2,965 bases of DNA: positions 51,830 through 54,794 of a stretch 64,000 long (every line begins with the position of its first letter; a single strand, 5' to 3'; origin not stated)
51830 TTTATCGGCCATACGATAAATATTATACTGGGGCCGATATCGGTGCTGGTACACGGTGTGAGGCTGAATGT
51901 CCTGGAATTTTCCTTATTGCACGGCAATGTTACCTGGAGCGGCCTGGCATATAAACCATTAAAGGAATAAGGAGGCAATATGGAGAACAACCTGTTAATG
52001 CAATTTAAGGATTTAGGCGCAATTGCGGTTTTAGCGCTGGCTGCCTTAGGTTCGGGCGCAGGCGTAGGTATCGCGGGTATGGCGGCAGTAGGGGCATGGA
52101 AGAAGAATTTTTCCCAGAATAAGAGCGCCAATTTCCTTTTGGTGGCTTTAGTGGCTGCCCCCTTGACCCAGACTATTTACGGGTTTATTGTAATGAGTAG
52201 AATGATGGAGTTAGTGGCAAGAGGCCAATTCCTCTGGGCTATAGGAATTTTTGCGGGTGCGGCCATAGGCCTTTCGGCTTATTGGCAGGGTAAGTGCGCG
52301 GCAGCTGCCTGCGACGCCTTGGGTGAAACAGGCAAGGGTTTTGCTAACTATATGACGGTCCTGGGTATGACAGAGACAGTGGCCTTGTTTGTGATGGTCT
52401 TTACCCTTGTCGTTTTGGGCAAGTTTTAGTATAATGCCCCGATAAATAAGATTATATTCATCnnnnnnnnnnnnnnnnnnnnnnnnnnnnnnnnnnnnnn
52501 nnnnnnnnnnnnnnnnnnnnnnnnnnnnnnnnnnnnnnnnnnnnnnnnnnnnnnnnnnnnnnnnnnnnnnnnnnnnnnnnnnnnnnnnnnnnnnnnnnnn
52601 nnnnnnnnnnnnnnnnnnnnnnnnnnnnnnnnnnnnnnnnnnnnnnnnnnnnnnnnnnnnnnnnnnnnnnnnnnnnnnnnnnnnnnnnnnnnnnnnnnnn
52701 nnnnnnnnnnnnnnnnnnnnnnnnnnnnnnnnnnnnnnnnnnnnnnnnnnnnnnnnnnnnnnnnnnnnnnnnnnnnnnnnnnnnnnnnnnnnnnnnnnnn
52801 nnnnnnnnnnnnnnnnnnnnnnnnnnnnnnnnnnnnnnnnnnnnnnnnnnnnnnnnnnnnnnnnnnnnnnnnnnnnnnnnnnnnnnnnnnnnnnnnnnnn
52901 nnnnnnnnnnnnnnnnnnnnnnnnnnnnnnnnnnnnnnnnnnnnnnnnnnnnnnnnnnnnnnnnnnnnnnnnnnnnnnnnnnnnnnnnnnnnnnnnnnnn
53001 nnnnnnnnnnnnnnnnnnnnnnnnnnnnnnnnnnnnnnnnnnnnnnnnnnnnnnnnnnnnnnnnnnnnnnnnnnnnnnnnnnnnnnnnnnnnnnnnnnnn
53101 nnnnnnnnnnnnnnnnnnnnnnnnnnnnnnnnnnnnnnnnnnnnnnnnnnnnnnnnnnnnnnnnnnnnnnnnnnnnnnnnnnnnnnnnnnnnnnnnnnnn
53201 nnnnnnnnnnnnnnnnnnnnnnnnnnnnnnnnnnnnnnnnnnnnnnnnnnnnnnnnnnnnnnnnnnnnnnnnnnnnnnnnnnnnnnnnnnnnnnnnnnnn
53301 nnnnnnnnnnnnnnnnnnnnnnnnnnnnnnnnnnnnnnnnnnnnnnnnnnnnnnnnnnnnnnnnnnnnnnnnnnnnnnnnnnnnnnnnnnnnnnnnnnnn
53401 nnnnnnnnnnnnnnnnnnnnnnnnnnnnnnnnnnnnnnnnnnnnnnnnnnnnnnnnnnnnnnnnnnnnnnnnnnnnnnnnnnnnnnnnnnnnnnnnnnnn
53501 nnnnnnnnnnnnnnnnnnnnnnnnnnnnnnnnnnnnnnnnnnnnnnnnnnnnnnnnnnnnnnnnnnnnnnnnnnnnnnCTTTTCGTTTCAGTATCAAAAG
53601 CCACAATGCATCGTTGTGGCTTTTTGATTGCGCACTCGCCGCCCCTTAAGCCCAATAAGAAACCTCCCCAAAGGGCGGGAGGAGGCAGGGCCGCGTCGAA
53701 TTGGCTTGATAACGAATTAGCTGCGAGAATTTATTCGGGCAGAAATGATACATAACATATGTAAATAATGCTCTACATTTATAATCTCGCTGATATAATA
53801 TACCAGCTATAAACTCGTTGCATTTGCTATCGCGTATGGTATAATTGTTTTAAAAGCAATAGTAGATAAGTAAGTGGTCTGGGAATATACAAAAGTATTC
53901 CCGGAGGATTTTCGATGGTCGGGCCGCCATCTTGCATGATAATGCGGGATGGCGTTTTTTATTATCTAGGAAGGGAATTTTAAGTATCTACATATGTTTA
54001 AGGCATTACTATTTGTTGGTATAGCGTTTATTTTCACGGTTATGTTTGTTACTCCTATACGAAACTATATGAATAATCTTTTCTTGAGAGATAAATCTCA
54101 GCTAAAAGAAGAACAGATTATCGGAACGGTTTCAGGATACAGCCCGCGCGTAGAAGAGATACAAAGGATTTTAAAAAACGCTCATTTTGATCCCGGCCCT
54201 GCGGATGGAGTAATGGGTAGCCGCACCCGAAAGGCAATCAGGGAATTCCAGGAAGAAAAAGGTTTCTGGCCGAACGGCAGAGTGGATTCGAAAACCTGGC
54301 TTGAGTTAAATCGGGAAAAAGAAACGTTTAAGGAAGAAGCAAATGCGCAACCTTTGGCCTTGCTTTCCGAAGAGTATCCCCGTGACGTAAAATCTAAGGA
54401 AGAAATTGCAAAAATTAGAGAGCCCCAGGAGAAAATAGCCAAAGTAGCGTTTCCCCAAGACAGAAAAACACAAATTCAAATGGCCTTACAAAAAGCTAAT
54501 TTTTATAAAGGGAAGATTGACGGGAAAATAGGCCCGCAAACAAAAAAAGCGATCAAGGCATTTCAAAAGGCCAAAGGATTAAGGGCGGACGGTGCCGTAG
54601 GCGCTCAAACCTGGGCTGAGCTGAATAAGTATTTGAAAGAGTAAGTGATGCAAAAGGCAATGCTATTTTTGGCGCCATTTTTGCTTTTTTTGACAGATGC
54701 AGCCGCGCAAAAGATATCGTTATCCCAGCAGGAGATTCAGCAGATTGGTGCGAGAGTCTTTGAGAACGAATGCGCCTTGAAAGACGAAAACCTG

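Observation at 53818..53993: Leader with competing antiterminator/terminator hairpins upstream of a peptidoglycan-binding protein gene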

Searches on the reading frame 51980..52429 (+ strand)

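Call 8: search_protein_families(library=pfam, proteins=[window:51980-52429:+], max_evalue=0.01)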
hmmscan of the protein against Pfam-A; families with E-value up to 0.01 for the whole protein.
window:51980-52429:+ (149 aa): 1 family
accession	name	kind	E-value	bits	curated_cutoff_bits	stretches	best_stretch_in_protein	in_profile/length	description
PF00137.26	ATP-synt_C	-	4.6e-15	56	24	2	87-144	2-59/60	ATP synthase subunit C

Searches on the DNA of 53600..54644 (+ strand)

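Call 4: search_rna_families(source=window, start=53600, end=54100, threshold=evalue, max_evalue=1, show_alignments=3)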
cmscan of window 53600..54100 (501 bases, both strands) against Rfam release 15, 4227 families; matches with E-value up to 1: 2.
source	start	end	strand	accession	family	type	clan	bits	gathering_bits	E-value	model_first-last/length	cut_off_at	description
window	53875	53932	+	RF03057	nhaA-I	Cis-reg; riboswitch;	-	47.3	37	2.3e-08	1-55/55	no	nhaA-I RNA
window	53877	53965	+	RF04177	BTnc201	Gene; sRNA;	-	24.5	105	0.042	1-99/99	no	Bacteroides sRNA BTnc201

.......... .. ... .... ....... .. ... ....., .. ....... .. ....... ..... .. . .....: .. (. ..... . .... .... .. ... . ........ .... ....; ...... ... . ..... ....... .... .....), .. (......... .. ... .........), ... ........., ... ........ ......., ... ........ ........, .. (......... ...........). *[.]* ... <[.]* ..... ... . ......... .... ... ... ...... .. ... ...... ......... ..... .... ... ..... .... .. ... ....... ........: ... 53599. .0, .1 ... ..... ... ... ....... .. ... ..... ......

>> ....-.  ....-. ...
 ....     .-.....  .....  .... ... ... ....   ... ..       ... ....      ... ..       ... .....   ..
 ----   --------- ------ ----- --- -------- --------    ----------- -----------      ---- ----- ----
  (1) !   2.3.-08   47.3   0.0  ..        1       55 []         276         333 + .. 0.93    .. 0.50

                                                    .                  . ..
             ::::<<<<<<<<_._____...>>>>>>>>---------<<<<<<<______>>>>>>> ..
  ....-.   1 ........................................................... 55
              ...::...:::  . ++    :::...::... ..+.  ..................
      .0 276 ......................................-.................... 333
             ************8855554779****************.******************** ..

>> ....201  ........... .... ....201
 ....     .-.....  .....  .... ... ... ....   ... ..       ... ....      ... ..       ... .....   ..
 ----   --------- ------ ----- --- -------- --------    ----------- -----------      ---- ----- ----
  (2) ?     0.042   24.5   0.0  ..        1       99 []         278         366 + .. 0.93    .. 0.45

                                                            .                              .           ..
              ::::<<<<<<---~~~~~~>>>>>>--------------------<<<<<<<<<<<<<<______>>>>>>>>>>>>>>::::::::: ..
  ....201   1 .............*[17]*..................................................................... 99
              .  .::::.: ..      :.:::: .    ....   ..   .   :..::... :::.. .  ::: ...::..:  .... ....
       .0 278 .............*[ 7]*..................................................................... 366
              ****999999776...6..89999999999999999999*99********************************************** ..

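Call 28: search_rna_families(sources=[L001, L002, L003, L004, L005, L006, L007, L008, L009, L010], threshold=gathering, show_alignments=6)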
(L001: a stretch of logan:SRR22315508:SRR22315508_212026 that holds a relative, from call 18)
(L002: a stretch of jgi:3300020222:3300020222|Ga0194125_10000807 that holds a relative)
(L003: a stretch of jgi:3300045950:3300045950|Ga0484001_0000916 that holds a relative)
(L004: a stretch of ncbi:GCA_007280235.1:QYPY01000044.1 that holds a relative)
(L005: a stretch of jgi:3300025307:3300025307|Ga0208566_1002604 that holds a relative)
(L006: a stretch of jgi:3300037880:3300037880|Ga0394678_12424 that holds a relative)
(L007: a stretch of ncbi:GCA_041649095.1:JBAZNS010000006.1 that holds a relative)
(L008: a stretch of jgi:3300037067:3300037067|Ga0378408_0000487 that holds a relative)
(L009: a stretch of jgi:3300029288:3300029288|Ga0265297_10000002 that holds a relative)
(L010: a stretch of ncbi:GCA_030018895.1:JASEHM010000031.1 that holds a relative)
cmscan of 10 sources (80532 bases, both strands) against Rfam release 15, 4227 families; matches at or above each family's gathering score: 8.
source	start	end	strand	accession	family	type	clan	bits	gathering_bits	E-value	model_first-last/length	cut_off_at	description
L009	3415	3807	-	RF00023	tmRNA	Gene;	CL00001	167.2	47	3.8e-66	1-374/374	no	transfer-messenger RNA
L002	3235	3287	+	RF03057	nhaA-I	Cis-reg; riboswitch;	-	47.8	37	2.9e-06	1-55/55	no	nhaA-I RNA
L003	7808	7858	+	RF03057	nhaA-I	Cis-reg; riboswitch;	-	47.8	37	2.9e-06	1-55/55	no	nhaA-I RNA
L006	5434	5488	+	RF03057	nhaA-I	Cis-reg; riboswitch;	-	47.5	37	3.5e-06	1-55/55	no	nhaA-I RNA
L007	2634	2689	+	RF03057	nhaA-I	Cis-reg; riboswitch;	-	47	37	4.6e-06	1-55/55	no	nhaA-I RNA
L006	7654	7700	+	RF03057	nhaA-I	Cis-reg; riboswitch;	-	46.1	37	7.4e-06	1-55/55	no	nhaA-I RNA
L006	448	504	+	RF03057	nhaA-I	Cis-reg; riboswitch;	-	43.5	37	3.1e-05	1-55/55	no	nhaA-I RNA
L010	5499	5549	+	RF03057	nhaA-I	Cis-reg; riboswitch;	-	42.6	37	5.2e-05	1-55/55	no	nhaA-I RNA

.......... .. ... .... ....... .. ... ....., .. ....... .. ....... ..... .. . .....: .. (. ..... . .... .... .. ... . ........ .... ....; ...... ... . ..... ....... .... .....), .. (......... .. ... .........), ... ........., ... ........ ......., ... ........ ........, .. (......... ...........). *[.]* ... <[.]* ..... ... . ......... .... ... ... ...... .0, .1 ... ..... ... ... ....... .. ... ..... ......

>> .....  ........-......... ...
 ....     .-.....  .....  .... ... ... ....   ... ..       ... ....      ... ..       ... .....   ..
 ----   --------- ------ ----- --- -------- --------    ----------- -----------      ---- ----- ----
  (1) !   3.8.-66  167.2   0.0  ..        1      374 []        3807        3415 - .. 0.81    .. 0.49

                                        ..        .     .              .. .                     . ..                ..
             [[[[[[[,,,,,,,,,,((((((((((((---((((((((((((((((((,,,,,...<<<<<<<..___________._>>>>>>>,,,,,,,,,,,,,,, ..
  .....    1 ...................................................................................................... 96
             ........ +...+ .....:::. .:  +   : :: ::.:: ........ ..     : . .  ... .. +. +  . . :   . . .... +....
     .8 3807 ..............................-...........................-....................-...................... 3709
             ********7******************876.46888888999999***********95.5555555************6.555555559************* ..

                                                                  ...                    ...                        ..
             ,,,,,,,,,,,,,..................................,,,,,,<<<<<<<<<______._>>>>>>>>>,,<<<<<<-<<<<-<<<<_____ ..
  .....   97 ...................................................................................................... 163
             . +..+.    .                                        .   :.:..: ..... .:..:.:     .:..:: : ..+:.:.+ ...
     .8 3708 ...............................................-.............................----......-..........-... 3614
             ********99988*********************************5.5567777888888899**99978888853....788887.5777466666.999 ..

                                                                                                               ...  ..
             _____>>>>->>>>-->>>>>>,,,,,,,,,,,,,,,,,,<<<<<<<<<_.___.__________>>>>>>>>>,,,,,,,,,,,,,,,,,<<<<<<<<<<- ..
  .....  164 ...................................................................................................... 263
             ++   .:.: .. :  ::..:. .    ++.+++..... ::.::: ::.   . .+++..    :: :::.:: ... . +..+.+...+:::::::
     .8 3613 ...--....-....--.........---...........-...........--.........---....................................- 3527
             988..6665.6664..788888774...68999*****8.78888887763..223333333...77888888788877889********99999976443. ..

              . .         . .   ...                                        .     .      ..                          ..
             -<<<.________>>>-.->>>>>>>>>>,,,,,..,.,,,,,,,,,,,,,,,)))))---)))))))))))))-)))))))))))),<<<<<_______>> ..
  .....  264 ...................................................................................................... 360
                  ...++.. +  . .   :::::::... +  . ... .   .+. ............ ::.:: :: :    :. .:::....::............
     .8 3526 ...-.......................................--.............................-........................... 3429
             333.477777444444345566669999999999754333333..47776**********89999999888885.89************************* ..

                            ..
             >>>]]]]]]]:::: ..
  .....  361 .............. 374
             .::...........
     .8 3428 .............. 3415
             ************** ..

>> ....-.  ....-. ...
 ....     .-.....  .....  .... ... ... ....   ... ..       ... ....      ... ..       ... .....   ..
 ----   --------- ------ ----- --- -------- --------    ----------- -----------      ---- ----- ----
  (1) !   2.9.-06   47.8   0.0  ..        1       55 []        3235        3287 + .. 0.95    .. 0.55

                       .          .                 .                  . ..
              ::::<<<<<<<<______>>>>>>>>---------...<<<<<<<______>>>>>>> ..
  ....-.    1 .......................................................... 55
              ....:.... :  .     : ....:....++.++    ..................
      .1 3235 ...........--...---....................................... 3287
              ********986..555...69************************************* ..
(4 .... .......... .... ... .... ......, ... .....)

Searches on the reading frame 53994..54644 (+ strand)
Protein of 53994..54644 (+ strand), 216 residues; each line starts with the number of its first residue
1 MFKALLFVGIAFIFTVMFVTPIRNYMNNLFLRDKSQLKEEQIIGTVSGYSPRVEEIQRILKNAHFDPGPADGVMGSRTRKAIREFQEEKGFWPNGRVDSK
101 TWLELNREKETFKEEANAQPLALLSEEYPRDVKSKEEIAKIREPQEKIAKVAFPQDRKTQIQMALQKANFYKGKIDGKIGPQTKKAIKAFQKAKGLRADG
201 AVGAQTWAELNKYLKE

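Call 8: search_protein_families(library=pfam, proteins=[window:53994-54644:+], max_evalue=0.01)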
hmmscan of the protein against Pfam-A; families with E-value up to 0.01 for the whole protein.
window:53994-54644:+ (216 aa): 3 families
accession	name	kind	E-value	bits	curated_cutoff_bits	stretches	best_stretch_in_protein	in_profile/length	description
PF01471.23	PG_binding_1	-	5.4e-33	113.4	23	2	160-210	7-57/57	Putative peptidoglycan binding domain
PF09374.15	PG_binding_3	-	7.3e-08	32.9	24.6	0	170-189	14-33/76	Predicted Peptidoglycan domain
PF08823.16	PG_binding_2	-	1.5e-06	28.8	21.1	1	149-196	9-56/74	Putative peptidoglycan binding domain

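Call 18: find_encoding_contigs(protein=window:53994-54644:+, flank=3000, max_places=6)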
Protein window:53994-54644:+ (216 aa): 2 contigs read that carry it; 1 place shown.
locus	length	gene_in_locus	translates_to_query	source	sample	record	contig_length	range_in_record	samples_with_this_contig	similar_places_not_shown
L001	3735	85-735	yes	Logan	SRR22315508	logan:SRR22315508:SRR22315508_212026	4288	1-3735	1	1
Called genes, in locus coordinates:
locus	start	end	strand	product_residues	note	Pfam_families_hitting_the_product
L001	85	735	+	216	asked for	PF08823:PG_binding_2 (faint), PF01471:PG_binding_1, PF09374:PG_binding_3 (faint), PF01471:PG_binding_1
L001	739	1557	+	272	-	-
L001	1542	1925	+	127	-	PF01471:PG_binding_1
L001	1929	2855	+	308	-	PF13354:Beta-lactamase2, PF00768:Peptidase_S11 (weak)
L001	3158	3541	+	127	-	PF00691:OmpA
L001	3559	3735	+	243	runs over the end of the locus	?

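Call 50: search_protein_families(library=ncbifam, proteins=[window:53994-54644:+], max_evalue=0.01)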
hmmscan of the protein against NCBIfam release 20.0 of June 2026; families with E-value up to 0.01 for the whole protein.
window:53994-54644:+ (216 aa): 8 families
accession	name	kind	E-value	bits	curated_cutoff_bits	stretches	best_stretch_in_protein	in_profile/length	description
TIGR02869.1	spore_SleB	equivalog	2.7e-23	82.9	236.5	2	158-210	16-68/201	spore cortex-lytic enzyme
TIGR03979.1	His_Ser_Rich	equivalog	5.6e-20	72.1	121.65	2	159-206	135-182/190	His-Xaa-Ser repeat protein HxsA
NF052335.1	PdgHdaseHSB129560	equivalog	3.4e-14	52.9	500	2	159-210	277-328/330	peptidoglycan hydrolase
NF052377.1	lmo1851_S41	exception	9.7e-14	50.9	725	2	25-108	372-448/468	lmo1851 family serine protease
NF052336.1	PdgHdaseHSB100310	equivalog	2.7e-13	50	500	2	161-210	264-313/316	peptidoglycan hydrolase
NF004786.0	PRK06132.1-3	equivalog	2.7e-13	49.5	329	2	154-201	219-266/418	hypothetical protein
NF038080.1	PG_bind_siph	domain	1.7e-06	28.2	55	1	168-211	29-75/76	peptidoglycan-binding protein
NF007891.0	PRK10594.1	equivalog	0.00017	20.5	425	1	98-211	231-350/617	L,D-transpeptidase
